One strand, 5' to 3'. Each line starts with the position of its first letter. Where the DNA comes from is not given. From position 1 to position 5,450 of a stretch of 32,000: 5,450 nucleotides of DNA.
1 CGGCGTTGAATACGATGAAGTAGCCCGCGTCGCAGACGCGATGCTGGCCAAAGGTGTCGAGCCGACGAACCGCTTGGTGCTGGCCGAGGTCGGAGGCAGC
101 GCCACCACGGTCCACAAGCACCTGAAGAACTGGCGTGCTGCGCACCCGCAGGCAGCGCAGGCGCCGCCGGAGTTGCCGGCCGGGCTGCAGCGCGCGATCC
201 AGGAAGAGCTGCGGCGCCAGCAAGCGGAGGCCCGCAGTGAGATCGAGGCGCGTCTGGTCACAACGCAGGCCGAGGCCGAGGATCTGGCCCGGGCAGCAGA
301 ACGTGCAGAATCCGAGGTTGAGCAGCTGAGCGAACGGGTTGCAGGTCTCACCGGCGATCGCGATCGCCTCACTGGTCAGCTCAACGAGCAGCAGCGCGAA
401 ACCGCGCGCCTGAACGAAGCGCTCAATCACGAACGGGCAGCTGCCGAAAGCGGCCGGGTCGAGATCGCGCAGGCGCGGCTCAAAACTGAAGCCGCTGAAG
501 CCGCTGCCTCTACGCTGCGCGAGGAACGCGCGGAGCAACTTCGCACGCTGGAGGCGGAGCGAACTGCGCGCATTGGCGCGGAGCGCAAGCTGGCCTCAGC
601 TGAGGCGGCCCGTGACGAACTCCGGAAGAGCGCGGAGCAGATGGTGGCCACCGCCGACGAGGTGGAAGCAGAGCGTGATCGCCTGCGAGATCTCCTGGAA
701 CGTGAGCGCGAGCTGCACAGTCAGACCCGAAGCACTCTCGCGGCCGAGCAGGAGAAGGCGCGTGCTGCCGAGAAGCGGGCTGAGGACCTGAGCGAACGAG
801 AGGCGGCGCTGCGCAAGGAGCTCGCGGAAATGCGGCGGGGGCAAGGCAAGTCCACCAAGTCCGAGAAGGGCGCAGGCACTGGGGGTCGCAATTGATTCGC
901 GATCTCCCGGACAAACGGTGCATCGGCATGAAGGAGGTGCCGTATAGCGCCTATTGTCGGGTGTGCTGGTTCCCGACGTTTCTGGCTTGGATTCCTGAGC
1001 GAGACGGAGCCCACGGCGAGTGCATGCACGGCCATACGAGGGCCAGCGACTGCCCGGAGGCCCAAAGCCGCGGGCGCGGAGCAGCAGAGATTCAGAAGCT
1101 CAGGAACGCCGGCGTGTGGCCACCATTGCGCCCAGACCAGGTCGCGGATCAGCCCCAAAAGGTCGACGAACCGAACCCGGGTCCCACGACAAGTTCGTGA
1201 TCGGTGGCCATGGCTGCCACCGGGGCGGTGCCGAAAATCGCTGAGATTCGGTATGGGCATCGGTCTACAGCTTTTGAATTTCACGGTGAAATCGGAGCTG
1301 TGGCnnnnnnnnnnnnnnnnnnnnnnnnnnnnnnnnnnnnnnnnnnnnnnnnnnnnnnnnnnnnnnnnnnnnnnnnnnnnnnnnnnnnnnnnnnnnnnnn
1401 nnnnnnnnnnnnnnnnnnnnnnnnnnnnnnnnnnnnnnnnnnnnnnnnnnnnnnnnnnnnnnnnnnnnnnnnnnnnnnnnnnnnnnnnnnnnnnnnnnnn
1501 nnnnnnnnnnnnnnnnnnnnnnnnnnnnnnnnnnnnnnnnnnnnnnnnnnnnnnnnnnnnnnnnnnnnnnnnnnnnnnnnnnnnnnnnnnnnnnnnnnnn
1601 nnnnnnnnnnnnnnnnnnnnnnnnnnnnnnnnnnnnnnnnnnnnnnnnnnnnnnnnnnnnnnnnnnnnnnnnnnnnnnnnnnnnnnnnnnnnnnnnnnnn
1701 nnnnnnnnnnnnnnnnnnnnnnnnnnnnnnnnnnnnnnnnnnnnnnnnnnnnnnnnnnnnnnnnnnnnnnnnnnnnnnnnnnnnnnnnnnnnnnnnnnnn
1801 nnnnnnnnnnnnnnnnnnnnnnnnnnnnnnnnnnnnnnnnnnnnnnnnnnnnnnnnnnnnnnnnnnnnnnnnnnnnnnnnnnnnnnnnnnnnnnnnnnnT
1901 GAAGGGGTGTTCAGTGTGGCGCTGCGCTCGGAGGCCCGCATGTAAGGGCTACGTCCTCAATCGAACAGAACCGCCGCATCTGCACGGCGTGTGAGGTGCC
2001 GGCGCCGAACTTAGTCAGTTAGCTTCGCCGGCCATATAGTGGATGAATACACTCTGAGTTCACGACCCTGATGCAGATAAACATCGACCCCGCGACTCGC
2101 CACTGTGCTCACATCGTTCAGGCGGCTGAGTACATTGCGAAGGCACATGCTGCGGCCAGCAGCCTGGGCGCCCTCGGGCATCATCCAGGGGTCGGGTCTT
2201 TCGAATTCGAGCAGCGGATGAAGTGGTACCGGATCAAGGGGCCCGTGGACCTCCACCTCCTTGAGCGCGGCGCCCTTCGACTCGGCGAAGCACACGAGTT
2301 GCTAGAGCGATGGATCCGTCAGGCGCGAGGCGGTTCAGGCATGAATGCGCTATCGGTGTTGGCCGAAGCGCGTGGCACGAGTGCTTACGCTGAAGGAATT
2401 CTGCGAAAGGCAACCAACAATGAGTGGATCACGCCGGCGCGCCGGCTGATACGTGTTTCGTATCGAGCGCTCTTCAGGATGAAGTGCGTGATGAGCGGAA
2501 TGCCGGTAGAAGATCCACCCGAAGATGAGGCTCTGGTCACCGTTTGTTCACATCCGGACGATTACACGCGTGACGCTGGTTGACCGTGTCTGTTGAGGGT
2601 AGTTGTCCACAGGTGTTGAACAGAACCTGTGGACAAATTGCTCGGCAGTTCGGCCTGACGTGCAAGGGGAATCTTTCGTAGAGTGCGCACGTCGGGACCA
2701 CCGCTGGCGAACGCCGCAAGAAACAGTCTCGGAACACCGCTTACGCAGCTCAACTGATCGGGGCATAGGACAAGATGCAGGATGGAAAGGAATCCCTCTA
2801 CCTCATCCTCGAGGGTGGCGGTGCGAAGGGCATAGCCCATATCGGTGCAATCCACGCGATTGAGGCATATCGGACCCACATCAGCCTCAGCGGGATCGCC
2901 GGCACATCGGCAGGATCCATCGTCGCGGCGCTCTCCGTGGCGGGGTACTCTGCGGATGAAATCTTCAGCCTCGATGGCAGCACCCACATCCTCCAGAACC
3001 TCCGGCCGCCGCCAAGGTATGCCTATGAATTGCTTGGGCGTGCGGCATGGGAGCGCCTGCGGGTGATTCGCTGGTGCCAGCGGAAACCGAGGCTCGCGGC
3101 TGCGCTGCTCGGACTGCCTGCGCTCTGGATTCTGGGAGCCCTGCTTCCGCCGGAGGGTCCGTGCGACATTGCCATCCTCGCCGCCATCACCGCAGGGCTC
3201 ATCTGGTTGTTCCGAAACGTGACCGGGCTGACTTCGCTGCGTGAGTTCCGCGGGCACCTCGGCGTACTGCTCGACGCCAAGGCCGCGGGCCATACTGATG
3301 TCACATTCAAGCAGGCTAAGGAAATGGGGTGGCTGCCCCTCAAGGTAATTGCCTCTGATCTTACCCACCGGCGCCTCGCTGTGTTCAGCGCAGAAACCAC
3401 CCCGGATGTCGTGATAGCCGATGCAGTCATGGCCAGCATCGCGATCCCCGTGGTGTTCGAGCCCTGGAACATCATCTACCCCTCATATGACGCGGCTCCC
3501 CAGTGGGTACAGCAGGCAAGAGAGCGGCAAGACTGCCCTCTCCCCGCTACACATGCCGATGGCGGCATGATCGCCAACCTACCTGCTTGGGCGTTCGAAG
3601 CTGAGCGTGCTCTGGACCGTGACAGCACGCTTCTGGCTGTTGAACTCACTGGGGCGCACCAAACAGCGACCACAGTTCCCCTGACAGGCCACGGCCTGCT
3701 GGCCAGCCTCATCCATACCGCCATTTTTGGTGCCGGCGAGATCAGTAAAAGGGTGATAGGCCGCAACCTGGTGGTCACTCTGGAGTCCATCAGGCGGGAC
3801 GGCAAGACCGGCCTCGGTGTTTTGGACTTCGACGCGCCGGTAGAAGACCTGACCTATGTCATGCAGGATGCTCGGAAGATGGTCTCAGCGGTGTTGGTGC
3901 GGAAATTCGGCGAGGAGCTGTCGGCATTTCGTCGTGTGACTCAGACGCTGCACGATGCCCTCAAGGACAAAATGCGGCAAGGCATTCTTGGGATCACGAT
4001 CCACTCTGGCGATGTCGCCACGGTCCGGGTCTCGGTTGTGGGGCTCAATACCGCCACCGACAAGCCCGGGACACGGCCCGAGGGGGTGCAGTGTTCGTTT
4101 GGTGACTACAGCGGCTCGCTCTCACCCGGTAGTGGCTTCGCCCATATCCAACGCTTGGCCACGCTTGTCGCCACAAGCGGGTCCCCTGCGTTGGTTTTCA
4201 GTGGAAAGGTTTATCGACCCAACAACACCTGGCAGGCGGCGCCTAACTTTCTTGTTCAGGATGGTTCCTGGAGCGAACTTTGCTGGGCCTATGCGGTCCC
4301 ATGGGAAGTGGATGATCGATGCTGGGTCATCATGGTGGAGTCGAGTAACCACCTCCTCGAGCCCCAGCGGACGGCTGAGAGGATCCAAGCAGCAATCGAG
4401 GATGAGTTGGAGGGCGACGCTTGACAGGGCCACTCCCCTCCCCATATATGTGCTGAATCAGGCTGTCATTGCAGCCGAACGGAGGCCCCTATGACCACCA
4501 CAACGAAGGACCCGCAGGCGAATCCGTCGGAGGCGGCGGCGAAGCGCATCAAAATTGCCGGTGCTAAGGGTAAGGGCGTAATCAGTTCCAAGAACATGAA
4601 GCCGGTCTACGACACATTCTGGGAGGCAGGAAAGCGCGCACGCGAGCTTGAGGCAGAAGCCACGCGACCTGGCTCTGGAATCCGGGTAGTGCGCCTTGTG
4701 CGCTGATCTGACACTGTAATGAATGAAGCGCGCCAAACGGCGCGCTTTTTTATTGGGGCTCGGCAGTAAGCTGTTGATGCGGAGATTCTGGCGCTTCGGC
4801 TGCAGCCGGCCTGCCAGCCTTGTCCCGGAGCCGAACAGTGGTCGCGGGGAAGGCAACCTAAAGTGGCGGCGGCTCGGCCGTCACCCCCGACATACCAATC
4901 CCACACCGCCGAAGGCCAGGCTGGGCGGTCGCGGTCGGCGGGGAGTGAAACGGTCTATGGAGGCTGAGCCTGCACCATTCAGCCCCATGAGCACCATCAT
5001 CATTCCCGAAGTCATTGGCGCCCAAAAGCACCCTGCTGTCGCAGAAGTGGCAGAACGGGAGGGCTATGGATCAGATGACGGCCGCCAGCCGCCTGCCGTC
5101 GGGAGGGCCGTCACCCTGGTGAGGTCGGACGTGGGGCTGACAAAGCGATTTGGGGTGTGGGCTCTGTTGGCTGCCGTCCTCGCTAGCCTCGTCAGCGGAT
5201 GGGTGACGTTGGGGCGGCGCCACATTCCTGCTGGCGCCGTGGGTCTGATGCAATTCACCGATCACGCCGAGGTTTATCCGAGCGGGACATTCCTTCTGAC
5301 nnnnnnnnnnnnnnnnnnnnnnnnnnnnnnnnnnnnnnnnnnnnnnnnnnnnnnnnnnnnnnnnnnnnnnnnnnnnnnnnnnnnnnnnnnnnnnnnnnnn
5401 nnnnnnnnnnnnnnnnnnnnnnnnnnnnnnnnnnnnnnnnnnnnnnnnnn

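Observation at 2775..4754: Patatin-like phospholipase with an inserted hydrophobic hairpin and an unknown C-terminal half, paired with a 71-aa basic protein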

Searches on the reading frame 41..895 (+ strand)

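Call 4: search_protein_families(library=pfam, proteins=[window:41-895:+], max_evalue=0.01)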
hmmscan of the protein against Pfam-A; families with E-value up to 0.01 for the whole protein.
window:41-895:+ (284 aa): 1 family
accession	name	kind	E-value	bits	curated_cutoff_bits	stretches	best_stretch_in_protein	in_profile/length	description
PF11740.13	KfrA_N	-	9e-14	52.6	26.1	1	1-99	12-112/113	Plasmid replication region DNA-binding N-term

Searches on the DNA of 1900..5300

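Call 97: search_rna_families(source=window, start=1900, end=5300, threshold=evalue, max_evalue=0.1)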
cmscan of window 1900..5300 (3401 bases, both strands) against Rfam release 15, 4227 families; matches with E-value up to 0.1: 0.
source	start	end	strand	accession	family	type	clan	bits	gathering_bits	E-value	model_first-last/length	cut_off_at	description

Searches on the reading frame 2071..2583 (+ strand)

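Call 4: search_protein_families(library=pfam, proteins=[window:2071-2583:+], max_evalue=0.01)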
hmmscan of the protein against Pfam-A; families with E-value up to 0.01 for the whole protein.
window:2071-2583:+ (170 aa): 0 families

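Call 6: search_protein_families(library=padloc, proteins=[window:2071-2583:+], max_evalue=0.01)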
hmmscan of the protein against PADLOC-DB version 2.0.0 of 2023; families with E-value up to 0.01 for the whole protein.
window:2071-2583:+ (170 aa): 0 families

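Call 7: search_protein_families(library=ncbifam, proteins=[window:2071-2583:+], max_evalue=0.01)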
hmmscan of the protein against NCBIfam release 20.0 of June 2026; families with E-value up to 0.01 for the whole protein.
window:2071-2583:+ (170 aa): 0 families

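Call 96: search_protein_families(library=pfam, proteins=[window:2071-2583:+], max_evalue=1)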
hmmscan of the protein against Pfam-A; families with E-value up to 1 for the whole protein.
window:2071-2583:+ (170 aa): 1 family
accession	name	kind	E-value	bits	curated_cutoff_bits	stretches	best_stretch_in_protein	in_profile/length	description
PF01527.26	HTH_Tnp_1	-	0.2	12.3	24.1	1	67-99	29-62/75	Transposase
